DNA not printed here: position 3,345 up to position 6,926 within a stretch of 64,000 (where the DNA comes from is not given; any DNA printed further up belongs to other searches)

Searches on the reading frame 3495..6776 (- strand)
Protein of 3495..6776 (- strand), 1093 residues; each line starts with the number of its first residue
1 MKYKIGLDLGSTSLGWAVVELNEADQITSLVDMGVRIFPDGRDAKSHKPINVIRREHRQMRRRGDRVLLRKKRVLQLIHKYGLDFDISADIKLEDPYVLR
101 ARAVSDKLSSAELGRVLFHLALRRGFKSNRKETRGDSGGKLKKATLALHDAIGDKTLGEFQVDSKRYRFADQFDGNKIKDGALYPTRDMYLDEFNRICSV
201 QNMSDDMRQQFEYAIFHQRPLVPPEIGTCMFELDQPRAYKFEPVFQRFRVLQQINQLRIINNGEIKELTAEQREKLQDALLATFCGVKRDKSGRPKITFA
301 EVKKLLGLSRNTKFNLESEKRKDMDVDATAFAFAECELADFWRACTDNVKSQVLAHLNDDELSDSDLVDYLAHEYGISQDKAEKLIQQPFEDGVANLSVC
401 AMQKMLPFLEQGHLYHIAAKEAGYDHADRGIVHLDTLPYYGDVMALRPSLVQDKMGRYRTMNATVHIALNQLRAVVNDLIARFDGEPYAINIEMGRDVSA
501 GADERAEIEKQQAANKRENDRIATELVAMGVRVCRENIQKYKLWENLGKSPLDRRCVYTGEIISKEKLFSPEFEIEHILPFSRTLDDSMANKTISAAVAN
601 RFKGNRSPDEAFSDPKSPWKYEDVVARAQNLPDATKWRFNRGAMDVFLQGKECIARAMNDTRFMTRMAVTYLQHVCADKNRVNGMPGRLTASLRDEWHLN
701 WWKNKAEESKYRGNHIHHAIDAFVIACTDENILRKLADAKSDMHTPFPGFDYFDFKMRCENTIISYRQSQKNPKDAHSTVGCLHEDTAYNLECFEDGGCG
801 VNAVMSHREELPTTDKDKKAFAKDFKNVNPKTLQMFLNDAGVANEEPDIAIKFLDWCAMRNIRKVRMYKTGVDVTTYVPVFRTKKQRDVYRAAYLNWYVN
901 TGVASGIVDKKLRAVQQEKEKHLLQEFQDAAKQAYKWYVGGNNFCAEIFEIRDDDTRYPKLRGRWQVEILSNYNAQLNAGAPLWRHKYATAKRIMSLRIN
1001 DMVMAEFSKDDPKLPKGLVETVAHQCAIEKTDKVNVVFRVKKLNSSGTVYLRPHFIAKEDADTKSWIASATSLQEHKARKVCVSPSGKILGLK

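Call 5: search_protein_families(library=ncbifam, proteins=[window:3495-6776:-])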
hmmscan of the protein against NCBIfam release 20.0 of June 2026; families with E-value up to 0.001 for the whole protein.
window:3495-6776:- (1093 aa): 2 families
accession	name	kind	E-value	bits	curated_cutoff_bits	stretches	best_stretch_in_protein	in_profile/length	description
TIGR01865.2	cas_Csn1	equivalog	6.1e-156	521.4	100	1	3-1088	1-1070/1070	type II CRISPR RNA-guided endonuclease Cas9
NF049971.1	CRISPR_Cas9d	exception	1.7e-27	96.5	375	1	470-741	471-735/986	type II CRISPR RNA-guided endonuclease Cas9d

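Call 10: find_homologous_proteins(query=window:3495-6776:-)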
Query window:3495-6776:- (1093 aa): 2301 proteins with E <= 0.001 among 8000 candidates; the best 120 are listed.
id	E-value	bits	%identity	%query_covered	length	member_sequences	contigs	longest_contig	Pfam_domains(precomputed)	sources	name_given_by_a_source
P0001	0.0e+0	2370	94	100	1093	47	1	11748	PF13395.13,PF18470.7,PF18541.8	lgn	-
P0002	0.0e+0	1978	77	100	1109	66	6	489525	PF13395.13,PF18470.7,PF18541.8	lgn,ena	-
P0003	0.0e+0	1640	65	100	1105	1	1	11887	PF13395.13,PF18470.7,PF18541.8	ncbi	-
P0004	0.0e+0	1635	65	100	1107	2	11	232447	PF13395.13,PF18470.7,PF18541.8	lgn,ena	-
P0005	0.0e+0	1631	65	100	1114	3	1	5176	PF13395.13,PF18470.7,PF18541.8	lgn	-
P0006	0.0e+0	1629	65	100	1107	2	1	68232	PF13395.13,PF18470.7,PF18541.8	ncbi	-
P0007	0.0e+0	1612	65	100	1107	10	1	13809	PF13395.13,PF18470.7,PF18541.8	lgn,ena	-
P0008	0.0e+0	1605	64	100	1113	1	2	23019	PF13395.13,PF18470.7,PF18541.8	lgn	-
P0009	0.0e+0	1587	64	100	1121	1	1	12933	PF13395.13,PF18470.7,PF18541.8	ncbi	-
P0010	0.0e+0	1585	64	100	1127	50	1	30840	PF13395.13,PF18470.7,PF18541.8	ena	-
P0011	0.0e+0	1583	64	100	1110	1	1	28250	PF13395.13,PF18470.7,PF18541.8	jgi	-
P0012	0.0e+0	1579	64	100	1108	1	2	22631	PF13395.13,PF18470.7,PF18541.8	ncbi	-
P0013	0.0e+0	1569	61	100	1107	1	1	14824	PF13395.13,PF18470.7,PF18541.8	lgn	-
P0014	0.0e+0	1550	62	100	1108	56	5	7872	PF13395.13,PF18470.7,PF18541.8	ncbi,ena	-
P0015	0.0e+0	1543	63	100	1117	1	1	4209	PF13395.13,PF18470.7,PF18541.8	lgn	-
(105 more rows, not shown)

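Call 12: find_related_loci(query=A1, collection=genome_contigs, flank=10000)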
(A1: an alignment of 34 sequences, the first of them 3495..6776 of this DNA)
Query A1 (1093 aa) in genome_contigs; peptide patterns used: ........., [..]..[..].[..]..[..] (x = any residue, [..] = any of these).
573 stretches matched a pattern; 552 encode a relative of the query (tblastn E <= 1e-3); the best 80 are kept; 80 distinct loci.
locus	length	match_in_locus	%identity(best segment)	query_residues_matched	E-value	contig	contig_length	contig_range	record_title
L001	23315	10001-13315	78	1-1089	0e+0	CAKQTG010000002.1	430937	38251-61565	MAG: uncultured Alphaproteobacteria bacterium isolate REFINED_METABAT215_TOP10_CONTIGS_1500_ASSEMBLY_K77_MERGED__Hadza_M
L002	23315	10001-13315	77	1-1089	0e+0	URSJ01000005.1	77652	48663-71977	uncultured Rickettsiales bacterium isolate UMGS1304 genome assembly, contig: NODE_46_length_77652_cov_7.30148, whole gen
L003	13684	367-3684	65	1-1090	0e+0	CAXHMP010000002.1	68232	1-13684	MAG: uncultured Alphaproteobacteria bacterium isolate ena-SAMPLE-TAB-22-03-2024-10:43:23:853-115553 genome assembly, con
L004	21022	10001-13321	64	1-1090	0e+0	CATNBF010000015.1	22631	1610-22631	MAG TPA_asm: uncultured bacterium isolate MGG24397_1680015486 genome assembly, contig: SRR10593854_1767, whole genome sh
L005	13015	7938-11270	59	1-1090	0e+0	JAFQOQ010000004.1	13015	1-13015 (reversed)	MAG: Alphaproteobacteria bacterium isolate RGIG2010 Goat_Colon-1__c76782, whole genome shotgun sequence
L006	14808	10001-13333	59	1-1090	0e+0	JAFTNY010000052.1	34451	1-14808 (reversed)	MAG: Alphaproteobacteria bacterium isolate RGIG3991 Roe_deer_Cecum-4__c376190, whole genome shotgun sequence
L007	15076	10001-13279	60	1-1090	0e+0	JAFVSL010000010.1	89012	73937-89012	MAG: Alphaproteobacteria bacterium isolate RGIG5353 Sheep_Colon-3__c759987, whole genome shotgun sequence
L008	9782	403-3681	60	1-1090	0e+0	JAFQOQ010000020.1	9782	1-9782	MAG: Alphaproteobacteria bacterium isolate RGIG2010 Goat_Colon-1__c548386, whole genome shotgun sequence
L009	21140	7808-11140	59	1-1090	0e+0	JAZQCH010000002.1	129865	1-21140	MAG: Candidatus Enterousia sp. isolate T1900044638_TS20190104.MAGScoT_cleanbin_000052 SGB_1211_k141_46608, whole genome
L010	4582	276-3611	46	1-1089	0e+0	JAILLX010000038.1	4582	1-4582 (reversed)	MAG: bacterium isolate RUI239 k141_8514546_flag=1_multi=7.0000_len=4582, whole genome shotgun sequence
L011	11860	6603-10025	46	1-1090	0e+0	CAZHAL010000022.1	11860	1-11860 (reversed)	MAG TPA_asm: uncultured Bacteroidales bacterium isolate SRP199465_co2_466 genome assembly, contig: NODE_17027_length_118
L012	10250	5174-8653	42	1-1090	0e+0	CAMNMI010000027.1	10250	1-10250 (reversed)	MAG: uncultured Rickettsiales bacterium isolate SRR873596_bin.56_metaWRAP_v1.3_MAG genome assembly, contig: NODE.16391_l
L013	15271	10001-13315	44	1-1090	0e+0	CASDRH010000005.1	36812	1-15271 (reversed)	uncultured proteobacterium isolate SI.A73.metabat-bins.92 genome assembly, contig: SI.A73.metabat-bins.92.fa_k141_19375,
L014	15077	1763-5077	41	1-1090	0e+0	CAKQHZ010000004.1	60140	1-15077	MAG: uncultured Alphaproteobacteria bacterium isolate REFINED_METABAT215_TOP10_CONTIGS_1500_ASSEMBLY_K77_MERGED__Hadza_M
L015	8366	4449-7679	38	1-1090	0e+0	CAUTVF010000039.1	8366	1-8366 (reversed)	MAG TPA_asm: uncultured Alphaproteobacteria bacterium isolate ERR10228863_bin.80_MetaWRAP_v1.3_MAG genome assembly, cont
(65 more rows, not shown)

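Call 30: find_encoding_contigs(protein=P0001, flank=10000, max_places=6)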
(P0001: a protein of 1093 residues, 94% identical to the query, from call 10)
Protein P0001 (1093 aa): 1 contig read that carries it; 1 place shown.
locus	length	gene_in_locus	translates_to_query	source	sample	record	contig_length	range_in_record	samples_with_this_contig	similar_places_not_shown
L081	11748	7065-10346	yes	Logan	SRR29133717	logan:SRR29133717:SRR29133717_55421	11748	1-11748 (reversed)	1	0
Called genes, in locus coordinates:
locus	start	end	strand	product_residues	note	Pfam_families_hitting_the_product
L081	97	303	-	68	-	PF14373:Imm_superinfect (weak)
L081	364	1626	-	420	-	PF03952:Enolase_N, PF00113:Enolase_C, PF13378:MR_MLE_C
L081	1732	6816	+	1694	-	-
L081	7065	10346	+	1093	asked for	PF18470:Cas9_a, PF13395:HNH_4, PF18541:RuvC_III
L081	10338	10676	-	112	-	PF20803:PaaX_M (weak), PF09827:CRISPR_Cas2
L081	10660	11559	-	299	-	PF01867:Cas_Cas1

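Call 51: search_protein_families(library=pfam, proteins=[window:3495-6776:-], max_evalue=0.01)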
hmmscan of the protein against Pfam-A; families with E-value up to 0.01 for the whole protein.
window:3495-6776:- (1093 aa): 4 families
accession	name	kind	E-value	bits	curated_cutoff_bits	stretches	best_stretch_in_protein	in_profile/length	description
PF13395.12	HNH_4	-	1.4e-17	63.8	22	1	556-608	1-53/54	HNH endonuclease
PF18541.7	RuvC_III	-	3.3e-15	57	26.2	1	651-741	4-120/179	RuvC endonuclease subdomain 3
PF18470.6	Cas9_a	-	1.9e-12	47.8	26.9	1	226-396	7-170/221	Cas9 alpha-helical lobe domain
PF22702.2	Cas9_RuvC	-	0.0024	18.3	27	0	681-744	27-82/151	Cas9 RuvC domain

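Call 57: search_solved_structures(query=window:3495-6776:-, max_evalue=1e-10)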
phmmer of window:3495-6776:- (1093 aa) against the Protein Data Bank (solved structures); distinct sequences matched with E-value up to 1e-10: 31.
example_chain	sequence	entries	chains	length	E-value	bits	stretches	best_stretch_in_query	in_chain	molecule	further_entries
9ar4_A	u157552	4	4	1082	1.1e-67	232.1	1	1-733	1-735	CRISPR-associated endonuclease Cas9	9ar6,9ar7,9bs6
8jtj_A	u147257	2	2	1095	1.6e-64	221.6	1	1-735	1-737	CRISPR-associated endonuclease Cas9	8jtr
8uzb_A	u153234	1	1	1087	1.2e-63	218.7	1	1-735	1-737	CRISPR-associated endonuclease Cas9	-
8uza_A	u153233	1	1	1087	1.9e-63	218.1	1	1-735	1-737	CRISPR-associated endonuclease Cas9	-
21dz_A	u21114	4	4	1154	1.1e-55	192.4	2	224-736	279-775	CRISPR-associated endonuclease Cas9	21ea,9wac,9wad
6jdq_A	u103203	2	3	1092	2.5e-52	181.2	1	2-735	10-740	CRISPR-associated endonuclease Cas9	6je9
8ja0_A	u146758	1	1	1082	2.7e-52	181.1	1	2-735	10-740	CRISPR-associated endonuclease Cas9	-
6kc8_A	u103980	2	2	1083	2.7e-52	181.1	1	2-735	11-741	CRISPR-associated endonuclease Cas9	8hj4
6je3_A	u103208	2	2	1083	2.7e-51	177.8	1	2-736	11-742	CRISPR-associated endonuclease Cas9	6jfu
6jdv_A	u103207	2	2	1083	6.4e-51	176.6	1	2-735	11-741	CRISPR-associated endonuclease Cas9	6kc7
6je4_A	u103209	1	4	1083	6.6e-50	173.2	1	2-735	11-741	CRISPR-associated endonuclease Cas9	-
8hnt_A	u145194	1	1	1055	8.2e-47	163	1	2-735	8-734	CRISPR-associated endonuclease Cas9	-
8hnw_A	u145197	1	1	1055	2e-45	158.4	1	2-735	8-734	CRISPR-associated endonuclease Cas9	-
8hnv_A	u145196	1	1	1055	2e-44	155.1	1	2-735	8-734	CRISPR-associated endonuclease Cas9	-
8x5v_A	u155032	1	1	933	1.7e-34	122.2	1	1-496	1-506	BlCas9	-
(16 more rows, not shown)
